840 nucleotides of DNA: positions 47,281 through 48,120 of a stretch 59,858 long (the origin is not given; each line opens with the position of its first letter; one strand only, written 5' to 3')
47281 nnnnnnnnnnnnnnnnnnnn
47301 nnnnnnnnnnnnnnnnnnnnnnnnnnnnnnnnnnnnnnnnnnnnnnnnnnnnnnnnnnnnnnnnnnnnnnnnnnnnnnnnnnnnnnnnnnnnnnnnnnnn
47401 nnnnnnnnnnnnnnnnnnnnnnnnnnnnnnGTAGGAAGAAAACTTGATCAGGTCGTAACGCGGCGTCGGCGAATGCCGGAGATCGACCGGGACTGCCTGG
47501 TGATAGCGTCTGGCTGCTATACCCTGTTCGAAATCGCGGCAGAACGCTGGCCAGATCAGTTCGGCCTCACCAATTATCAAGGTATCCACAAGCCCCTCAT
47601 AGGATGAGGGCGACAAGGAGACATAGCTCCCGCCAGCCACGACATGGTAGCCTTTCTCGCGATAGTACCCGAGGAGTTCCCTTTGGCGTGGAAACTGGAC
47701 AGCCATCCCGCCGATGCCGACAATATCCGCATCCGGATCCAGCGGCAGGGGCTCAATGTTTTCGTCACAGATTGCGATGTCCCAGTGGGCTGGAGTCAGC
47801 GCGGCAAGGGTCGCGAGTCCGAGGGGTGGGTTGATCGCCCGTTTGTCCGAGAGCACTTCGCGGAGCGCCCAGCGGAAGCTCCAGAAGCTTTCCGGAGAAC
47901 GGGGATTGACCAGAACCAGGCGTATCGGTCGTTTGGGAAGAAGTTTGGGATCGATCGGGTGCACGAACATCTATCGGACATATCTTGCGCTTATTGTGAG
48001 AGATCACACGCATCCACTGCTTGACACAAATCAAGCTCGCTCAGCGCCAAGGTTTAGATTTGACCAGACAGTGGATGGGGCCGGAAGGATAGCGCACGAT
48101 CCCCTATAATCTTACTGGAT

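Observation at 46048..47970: Unassigned B12-binding radical SAM enzyme is the first gene of the ubiD-ubiX operon: candidate new component of anaerobic quinone biosynthesis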

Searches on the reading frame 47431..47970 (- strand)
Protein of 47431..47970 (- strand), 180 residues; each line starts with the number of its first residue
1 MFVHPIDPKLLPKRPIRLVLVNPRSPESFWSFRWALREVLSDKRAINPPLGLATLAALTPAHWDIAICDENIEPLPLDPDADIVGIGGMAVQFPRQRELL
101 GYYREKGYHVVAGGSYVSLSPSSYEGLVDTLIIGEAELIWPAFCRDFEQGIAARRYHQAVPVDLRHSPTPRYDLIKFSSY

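Call 81: search_protein_families(library=pfam, proteins=[window:47431-47970:-], max_evalue=10)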
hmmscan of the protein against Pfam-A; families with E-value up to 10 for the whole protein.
window:47431-47970:- (180 aa): 3 families
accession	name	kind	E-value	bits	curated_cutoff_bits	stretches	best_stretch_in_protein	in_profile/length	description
PF02310.24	B12-binding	-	2.3e-06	27.9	32.1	1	47-139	12-116/121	B12 binding domain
PF08887.16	GAD-like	-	0.0019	18.5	25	1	98-137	34-73/107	GAD-like domain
PF19864.5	Radical_SAM_N2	-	0.0055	16.6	29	1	105-150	83-128/151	Radical SAM proteins, N-terminal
